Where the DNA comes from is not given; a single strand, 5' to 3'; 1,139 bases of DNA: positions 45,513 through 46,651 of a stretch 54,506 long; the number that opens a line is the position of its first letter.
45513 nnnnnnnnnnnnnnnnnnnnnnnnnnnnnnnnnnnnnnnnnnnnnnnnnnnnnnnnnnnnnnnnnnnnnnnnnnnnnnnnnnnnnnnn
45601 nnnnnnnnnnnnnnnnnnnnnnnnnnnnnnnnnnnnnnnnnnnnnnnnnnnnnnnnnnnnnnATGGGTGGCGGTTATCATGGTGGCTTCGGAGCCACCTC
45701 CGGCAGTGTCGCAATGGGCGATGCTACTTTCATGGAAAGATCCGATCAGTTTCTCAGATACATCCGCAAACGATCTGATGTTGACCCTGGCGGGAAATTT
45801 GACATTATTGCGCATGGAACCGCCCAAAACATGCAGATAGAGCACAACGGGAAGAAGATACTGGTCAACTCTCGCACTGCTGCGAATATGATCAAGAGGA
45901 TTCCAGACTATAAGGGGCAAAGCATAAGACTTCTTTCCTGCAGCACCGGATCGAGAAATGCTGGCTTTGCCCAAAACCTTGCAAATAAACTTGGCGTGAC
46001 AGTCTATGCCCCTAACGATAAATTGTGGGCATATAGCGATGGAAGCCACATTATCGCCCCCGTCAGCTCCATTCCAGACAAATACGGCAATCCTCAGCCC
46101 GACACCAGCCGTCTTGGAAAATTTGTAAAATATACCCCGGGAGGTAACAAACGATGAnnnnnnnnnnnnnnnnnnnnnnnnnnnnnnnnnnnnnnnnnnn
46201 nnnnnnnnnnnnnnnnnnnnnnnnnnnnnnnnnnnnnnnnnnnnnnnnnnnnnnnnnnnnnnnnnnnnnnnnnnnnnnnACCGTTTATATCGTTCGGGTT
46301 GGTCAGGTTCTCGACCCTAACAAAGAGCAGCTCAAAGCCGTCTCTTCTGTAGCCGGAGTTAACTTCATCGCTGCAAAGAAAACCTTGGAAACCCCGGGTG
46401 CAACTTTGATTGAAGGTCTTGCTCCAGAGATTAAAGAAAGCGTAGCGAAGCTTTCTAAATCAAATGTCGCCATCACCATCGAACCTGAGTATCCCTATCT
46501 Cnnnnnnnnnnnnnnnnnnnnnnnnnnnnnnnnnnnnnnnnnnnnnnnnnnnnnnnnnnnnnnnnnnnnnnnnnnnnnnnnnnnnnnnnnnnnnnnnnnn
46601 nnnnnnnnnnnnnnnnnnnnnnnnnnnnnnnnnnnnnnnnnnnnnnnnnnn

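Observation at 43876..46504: XRE - ImmA/IrrE - DUF4417 - His/Cys protein - zinc-ribbon protein: candidate undescribed conflict module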

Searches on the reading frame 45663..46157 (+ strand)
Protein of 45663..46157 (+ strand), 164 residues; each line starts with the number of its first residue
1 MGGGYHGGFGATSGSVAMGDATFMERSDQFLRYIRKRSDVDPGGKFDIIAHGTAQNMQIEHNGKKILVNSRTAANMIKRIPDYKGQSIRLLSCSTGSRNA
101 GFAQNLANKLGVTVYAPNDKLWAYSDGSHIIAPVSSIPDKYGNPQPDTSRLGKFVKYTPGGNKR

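Call 3: search_protein_families(library=pfam, proteins=[window:45663-46157:+], max_evalue=0.1)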
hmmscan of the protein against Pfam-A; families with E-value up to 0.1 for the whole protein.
window:45663-46157:+ (164 aa): 2 families
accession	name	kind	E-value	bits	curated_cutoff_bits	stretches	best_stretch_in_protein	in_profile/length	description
PF11713.13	Peptidase_C80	-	0.0073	17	23.8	1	33-110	46-126/154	Peptidase C80 family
PF14252.11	DUF4347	-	0.077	13.2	24.6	1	34-121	41-128/164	Domain of unknown function (DUF4347)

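Call 6: search_protein_families(library=padloc, proteins=[window:45663-46157:+], max_evalue=0.1)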
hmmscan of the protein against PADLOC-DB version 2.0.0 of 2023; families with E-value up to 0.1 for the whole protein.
window:45663-46157:+ (164 aa): 0 families

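Call 8: search_protein_families(library=phrogs, proteins=[window:45663-46157:+], max_evalue=0.01)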
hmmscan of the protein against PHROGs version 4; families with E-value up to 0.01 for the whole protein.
window:45663-46157:+ (164 aa): 0 families

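Call 9: search_protein_families(library=ncbifam, proteins=[window:45663-46157:+], max_evalue=0.01)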
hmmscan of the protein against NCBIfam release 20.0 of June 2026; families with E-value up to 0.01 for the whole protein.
window:45663-46157:+ (164 aa): 0 families

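Call 15: find_homologous_proteins(query=window:45663-46154:+, max_evalue=0.001)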
Query window:45663-46154:+ (164 aa): 272 proteins with E <= 0.001 among 280 candidates; the best 120 are listed.
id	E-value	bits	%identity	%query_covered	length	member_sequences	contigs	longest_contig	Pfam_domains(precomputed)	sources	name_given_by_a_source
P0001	1.5e-94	332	86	94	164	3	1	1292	-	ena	-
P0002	5.8e-82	291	77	100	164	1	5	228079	-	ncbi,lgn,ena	-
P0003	5.2e-79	282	73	93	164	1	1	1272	-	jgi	jgi:filamentous hemagglutinin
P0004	1.4e-78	280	75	96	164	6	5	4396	-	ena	-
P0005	1.3e-77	277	73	93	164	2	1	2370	-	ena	-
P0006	4.5e-77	275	70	93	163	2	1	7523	-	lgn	-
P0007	5.7e-74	265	68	93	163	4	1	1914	-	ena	-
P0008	3.0e-69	250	67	100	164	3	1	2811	-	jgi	jgi:filamentous hemagglutinin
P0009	4.0e-61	223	64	89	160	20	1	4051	-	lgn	-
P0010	9.7e-61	222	62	93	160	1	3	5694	-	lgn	-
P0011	1.3e-60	222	61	100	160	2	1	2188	-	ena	-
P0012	3.6e-59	217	65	99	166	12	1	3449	-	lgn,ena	-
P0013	3.7e-59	217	60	96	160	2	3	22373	-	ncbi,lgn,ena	-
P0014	4.5e-59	217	63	89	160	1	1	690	-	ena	-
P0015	5.2e-59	217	62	92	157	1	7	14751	-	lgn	-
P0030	1.4e-52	196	58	99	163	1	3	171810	-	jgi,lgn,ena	jgi:hypothetical protein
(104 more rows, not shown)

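Call 16: find_encoding_contigs(protein=P0002, flank=8000, max_places=3)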
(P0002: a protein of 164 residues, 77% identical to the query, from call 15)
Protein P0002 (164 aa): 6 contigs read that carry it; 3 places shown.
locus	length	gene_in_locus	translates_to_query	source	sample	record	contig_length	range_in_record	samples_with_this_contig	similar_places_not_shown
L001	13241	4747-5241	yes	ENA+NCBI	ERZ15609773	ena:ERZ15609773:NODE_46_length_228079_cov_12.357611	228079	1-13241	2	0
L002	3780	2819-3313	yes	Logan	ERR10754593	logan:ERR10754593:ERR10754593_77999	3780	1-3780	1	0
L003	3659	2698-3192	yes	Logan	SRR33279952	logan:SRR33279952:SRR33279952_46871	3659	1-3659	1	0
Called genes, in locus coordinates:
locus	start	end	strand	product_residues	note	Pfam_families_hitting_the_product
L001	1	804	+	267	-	?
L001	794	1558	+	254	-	PF01695:IstB_IS21, PF00308:Bac_DnaA (weak)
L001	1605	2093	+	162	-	PF06810:Phage_scaffold (faint)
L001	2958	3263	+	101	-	PF12844:HTH_19, PF13560:HTH_31, PF01381:HTH_3, PF13412:HTH_24 (faint), PF13443:HTH_26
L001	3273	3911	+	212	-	PF06114:Peptidase_M78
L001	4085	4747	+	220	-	PF14386:DUF4417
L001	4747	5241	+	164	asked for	-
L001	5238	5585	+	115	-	-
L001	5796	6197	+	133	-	-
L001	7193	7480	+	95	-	-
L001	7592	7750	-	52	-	-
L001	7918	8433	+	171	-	PF01243:PNPOx_N, PF12900:Pyridox_ox_2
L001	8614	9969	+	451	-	PF25310:VG15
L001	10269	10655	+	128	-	-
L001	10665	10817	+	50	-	-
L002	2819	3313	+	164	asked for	-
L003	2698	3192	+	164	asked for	-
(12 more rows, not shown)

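Call 17: find_encoding_contigs(protein=P0030, flank=8000, max_places=3)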
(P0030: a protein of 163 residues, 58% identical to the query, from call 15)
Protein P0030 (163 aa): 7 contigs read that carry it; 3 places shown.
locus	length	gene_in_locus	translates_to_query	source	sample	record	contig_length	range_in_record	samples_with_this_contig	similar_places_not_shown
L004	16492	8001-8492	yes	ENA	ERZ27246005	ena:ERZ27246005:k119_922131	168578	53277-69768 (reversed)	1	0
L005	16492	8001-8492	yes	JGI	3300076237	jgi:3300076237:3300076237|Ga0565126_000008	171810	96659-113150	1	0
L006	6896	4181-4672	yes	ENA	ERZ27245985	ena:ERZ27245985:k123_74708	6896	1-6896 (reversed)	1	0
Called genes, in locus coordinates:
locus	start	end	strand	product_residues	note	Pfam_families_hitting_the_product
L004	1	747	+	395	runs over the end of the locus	-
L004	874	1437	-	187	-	PF00857:Isochorismatase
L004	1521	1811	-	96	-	PF01371:Trp_repressor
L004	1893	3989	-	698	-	PF12437:GSIII_N, PF00120:Gln-synt_C, PF18318:Gln-synt_C-ter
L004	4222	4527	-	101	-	-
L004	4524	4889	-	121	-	-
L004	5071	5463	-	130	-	PF00380:Ribosomal_S9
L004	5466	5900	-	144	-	PF00572:Ribosomal_L13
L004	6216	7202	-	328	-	-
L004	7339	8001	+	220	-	PF14386:DUF4417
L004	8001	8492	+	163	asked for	-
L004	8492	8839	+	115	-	-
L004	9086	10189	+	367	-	PF04204:HTS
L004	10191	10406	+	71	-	-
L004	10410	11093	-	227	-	PF00702:Hydrolase, PF13419:HAD_2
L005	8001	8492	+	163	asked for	-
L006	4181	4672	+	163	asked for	-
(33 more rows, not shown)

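Call 20: search_solved_structures(query=A1, max_evalue=10, show_alignments=3)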
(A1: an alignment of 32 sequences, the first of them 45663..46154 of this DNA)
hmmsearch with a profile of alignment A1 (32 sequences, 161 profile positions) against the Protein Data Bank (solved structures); distinct sequences matched with E-value up to 10: 1.
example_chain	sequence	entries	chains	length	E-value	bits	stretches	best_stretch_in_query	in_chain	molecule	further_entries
2vxo_A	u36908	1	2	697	1.5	11.4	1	47-97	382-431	GMP SYNTHASE [GLUTAMINE-HYDROLYZING]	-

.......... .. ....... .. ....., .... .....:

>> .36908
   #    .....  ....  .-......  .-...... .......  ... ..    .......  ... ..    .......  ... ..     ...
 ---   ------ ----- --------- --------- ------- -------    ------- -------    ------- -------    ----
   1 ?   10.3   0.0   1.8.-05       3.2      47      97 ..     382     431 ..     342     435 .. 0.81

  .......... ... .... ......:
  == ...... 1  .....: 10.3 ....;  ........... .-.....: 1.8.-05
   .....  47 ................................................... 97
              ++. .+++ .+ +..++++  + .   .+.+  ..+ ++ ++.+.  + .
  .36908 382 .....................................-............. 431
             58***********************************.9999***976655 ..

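Call 29: predict_structure(alignment_id=A1)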
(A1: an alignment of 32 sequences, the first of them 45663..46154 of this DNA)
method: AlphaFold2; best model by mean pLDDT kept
length: 164 residues; sequences in the alignment: 32
mean_pLDDT: 77.0   pTM: 0.71
mean pLDDT of the five models: 77.0, 76.0, 74.6, 72.8, 70.0
residues with pLDDT >= 90: 46; 70-90: 79; 50-70: 17; < 50: 22
segments of 3 or more residues with pLDDT < 50: 1-21
pLDDT, mean of each block of 10 residues (from residue 1): 35 34 58 76 73 81 78 88 87 84 93 92 88 90 90 92 59
secondary structure, 60 per line:
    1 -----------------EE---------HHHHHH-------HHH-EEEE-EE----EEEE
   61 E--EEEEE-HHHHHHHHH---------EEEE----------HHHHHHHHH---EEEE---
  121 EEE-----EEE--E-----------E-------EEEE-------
elements in order: H29-34 E46-49 E57-61 E64-68 H70-78 E88-91 H102-110 E114-117 E121-123 E129-131 E154-157

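Call 33: fold_search(model_id=the predicted structure, library=pdb)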
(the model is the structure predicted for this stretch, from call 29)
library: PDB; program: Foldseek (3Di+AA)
matches with E <= 10: 404; with E <= 0.001: 0
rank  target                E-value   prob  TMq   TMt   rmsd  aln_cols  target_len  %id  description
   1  3gcd_A                1.5e-03  1.00  0.41  0.34   6.8       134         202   16  Structure of the V. cholerae RTX cysteine protease domain in complex with an aza-Leucine peptide inhibitor (released 2009-05-26)
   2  3eeb_B                1.6e-03  1.00  0.40  0.34   6.9       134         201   15  Structure of the V. cholerae RTX cysteine protease domain (released 2008-10-21)
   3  3fzy_B                3.8e-03  1.00  0.41  0.32   7.2       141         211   15  Crystal Structure of Pre-cleavage Form of Cysteine Protease Domain from Vibrio cholerae RtxA Toxin (released 2009-02-17)
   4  3fzy_A                4.0e-03  1.00  0.40  0.32   7.0       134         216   14  Crystal Structure of Pre-cleavage Form of Cysteine Protease Domain from Vibrio cholerae RtxA Toxin (released 2009-02-17)
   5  3eeb_A                6.1e-03  0.99  0.40  0.33   6.9       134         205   15  Structure of the V. cholerae RTX cysteine protease domain (released 2008-10-21)
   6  8yjc                  9.3e-03  0.99  0.40  0.32   6.5       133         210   13  Structure of Vibrio vulnificus MARTX cysteine protease domain C3727A (released 2024-07-10)
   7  8tl0_A                1.4e-02  1.00  0.35  0.14   4.3        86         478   17  Structure of activated SAVED-CHAT filament (released 2024-03-06)
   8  8tl0_B                2.7e-02  0.99  0.35  0.14   4.4        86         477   16  Structure of activated SAVED-CHAT filament (released 2024-03-06)
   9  3pa8_A                2.7e-02  0.84  0.35  0.26   7.1       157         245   12  Structure of the C. difficile TcdB cysteine protease domain in complex with a peptide inhibitor (released 2010-12-15)
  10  8tl0_C                4.1e-02  0.98  0.35  0.14   4.5        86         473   16  Structure of activated SAVED-CHAT filament (released 2024-03-06)
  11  6l4w                  4.4e-02  0.72  0.30  0.15   7.8       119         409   14  Turning an asparaginyl endopeptidase into a peptide ligase (released 2020-10-07)
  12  7n8x_A                4.7e-02  0.51  0.29  0.10   8.9       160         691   13  Partial C. difficile TcdB and CSPG4 fragment (released 2022-03-02)
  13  6lko                  4.9e-02  0.72  0.30  0.15   7.8       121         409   16  Turning an asparaginyl endopeptidase into a peptide ligase (released 2020-10-07)
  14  3ho6_A                5.2e-02  0.84  0.34  0.23   7.2       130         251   13  Structure-function analysis of inositol hexakisphosphate-induced autoprocessing in clostridium difficile toxin A (released 2009-06-23)
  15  3pee_A                5.2e-02  0.72  0.35  0.25   7.1       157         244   12  Structure of the C. difficile TcdB cysteine protease domain (released 2011-02-16)
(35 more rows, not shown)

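Call 71: search_protein_representatives(alignment_id=A1)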
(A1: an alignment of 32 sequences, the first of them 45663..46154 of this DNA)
Query: 32 sequences, 161 profile positions. Proteins with E-value up to 0.001 (for the whole library): 3037; up to 1e-10: 1536; up to 1e-30: 149. The best 150 are listed.
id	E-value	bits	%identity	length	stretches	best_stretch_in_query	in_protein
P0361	6.1e-99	344.3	-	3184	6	43-157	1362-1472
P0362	8.6e-74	262.5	-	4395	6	42-157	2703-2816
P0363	2.4e-69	248.1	-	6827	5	43-157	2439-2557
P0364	7.3e-69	246.5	-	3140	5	45-158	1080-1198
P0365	1.2e-65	236.0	-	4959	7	42-155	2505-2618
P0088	3.3e-64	231.4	-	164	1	1-160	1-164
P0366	3.5e-59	215.0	-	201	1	12-159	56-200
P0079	6.9e-59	214.1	-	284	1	15-159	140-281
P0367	1.0e-58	213.5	-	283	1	10-159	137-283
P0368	3.4e-58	211.8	-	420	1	6-161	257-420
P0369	8.0e-58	210.6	-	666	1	13-159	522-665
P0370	2.7e-57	208.9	-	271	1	9-160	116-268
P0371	3.2e-57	208.7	-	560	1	12-159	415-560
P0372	3.3e-57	208.6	-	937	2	44-158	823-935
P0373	2.1e-56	206.0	-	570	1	11-159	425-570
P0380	4.7e-54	198.4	-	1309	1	15-160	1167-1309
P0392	1.6e-51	190.2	-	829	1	10-158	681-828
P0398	5.9e-51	188.3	-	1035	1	10-159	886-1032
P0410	1.3e-49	184.0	-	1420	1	14-158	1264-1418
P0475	1.1e-35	138.7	-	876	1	15-160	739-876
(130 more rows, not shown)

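Call 76: search_protein_families(library=pfam, proteins=[P0380, P0410, P0398, P0369, P0371, P0373, P0368, P0392, P0475, P0372], max_evalue=0.001)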
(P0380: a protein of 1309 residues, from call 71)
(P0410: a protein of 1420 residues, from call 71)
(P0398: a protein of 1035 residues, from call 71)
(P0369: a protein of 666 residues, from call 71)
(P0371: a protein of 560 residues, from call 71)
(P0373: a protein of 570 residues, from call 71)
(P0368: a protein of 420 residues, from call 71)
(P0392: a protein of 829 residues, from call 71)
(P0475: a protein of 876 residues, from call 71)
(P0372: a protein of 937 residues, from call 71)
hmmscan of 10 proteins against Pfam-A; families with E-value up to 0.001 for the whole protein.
P0380 (1309 aa): 3 families
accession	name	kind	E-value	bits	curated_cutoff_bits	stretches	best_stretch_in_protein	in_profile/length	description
PF04830.18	DUF637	-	1.2e-08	35.3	26.6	1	667-851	1-163/168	Possible hemagglutinin (DUF637)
PF13332.12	Fil_haemagg_2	-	3e-06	27.9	22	1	391-529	32-167/170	Hemagglutinin repeat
PF13511.11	DUF4124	-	7.5e-06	26.5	22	1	938-961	2-25/56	Domain of unknown function (DUF4124)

P0410 (1420 aa): 1 family
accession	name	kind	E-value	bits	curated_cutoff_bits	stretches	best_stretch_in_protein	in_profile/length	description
PF13332.12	Fil_haemagg_2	-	1.7e-63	214.2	22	2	588-759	1-168/170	Hemagglutinin repeat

P0398 (1035 aa): 3 families
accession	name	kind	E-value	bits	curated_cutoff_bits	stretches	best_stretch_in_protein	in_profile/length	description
PF05593.20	RHS_repeat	-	1.3e-48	163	22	6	125-161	1-37/38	RHS Repeat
PF03527.20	RHS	-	4.9e-06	26.7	27.9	1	732-760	6-34/38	RHS protein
PF15283.12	DUF4595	-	2e-05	25.1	34.2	0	92-151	73-131/202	Domain of unknown function (DUF4595) with porin-like fold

P0369 (666 aa): 1 family
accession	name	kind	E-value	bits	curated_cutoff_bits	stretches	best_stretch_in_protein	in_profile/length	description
PF05954.17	Phage_GPD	-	0.00091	18.9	30.1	0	20-88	72-140/305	Phage tail baseplate hub (GPD)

P0371 (560 aa): 4 families
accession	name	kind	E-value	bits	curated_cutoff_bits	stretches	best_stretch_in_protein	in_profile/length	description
PF07591.16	PT-HINT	-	1.7e-30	106.5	27.7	1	281-409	2-137/137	Pretoxin HINT domain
PF13403.11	Hint_2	-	1.5e-08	35.6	28.4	1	274-341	2-73/147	Hint domain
PF14890.11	Intein_splicing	-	3.5e-05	24.1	35.8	0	286-365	7-95/155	Intein splicing domain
PF01079.26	Hint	-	0.00019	21.5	29.7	0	272-316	11-56/213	Hint module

P0373 (570 aa): 1 family
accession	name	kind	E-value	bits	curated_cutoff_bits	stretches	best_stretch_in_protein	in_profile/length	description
PF14449.11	PT-TG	-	3.1e-05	24.3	23.5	1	206-258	12-66/68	Pre-toxin TG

P0368 (420 aa): 1 family
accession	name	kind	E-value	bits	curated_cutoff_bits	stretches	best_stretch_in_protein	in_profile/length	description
PF04829.18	PT-VENN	-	2.4e-09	37.6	20.3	1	85-133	2-51/52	Pre-toxin domain with VENN motif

P0392 (829 aa): 2 families
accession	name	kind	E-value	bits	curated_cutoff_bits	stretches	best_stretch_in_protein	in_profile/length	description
PF04830.18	DUF637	-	1.2e-30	106.9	26.6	1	366-530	1-168/168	Possible hemagglutinin (DUF637)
PF13332.12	Fil_haemagg_2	-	9.2e-12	45.9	22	2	65-210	2-165/170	Hemagglutinin repeat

P0475 (876 aa): 1 family
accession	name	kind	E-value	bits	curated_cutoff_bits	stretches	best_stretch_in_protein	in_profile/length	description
PF05593.20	RHS_repeat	-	6.6e-12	46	22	2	139-169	1-36/38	RHS Repeat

P0372 (937 aa): 0 families

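Call 79: search_protein_families(library=pfam, alignment_id=A4, max_evalue=0.0001)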
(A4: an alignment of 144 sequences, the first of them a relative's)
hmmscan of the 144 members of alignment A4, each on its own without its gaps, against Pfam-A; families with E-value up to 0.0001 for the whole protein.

A. member 1, L001:1559-2278:+ (240 aa): 0 families

B. families by the number of members that match (of 144 scanned): 121 families (the first 25 are shown)
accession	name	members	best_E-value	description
PF13560.12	HTH_31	11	8.6e-09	Helix-turn-helix domain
PF06114.19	Peptidase_M78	10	2.3e-08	IrrE N-terminal-like domain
PF12844.13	HTH_19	7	2e-08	Helix-turn-helix domain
PF13304.12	AAA_21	6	1.3e-38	AAA domain, putative AbiEii toxin, Type IV TA system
PF02463.25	SMC_N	5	2e-08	RecF/RecN/SMC N terminal domain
PF01381.28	HTH_3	4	5.6e-06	Helix-turn-helix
PF13175.12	AAA_15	3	4.5e-16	AAA ATPase domain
PF07508.19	Recombinase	3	2.6e-12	Recombinase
PF00152.25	tRNA-synt_2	2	1.9e-118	tRNA synthetases class II (D, K and N)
PF07451.17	SpoVAD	2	2e-91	Stage V sporulation protein AD (SpoVAD)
PF03862.18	SpoVAC_SpoVAEB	2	4e-42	SpoVAC/SpoVAEB sporulation membrane protein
PF00005.33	ABC_tran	2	1.3e-34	ABC transporter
PF00702.32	Hydrolase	2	6.3e-32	haloacid dehalogenase-like hydrolase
PF01757.29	Acyl_transf_3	2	6.3e-27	Acyltransferase domain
PF00753.33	Lactamase_B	2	4.8e-26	Metallo-beta-lactamase superfamily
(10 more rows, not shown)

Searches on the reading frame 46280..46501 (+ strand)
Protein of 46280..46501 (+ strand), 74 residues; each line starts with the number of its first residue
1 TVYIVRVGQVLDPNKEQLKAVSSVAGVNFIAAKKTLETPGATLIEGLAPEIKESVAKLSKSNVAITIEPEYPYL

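Call 106: search_protein_families(library=pfam, proteins=[window:46280-46501:+], max_evalue=0.1)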
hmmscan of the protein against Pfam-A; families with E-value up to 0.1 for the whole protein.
window:46280-46501:+ (74 aa): 0 families
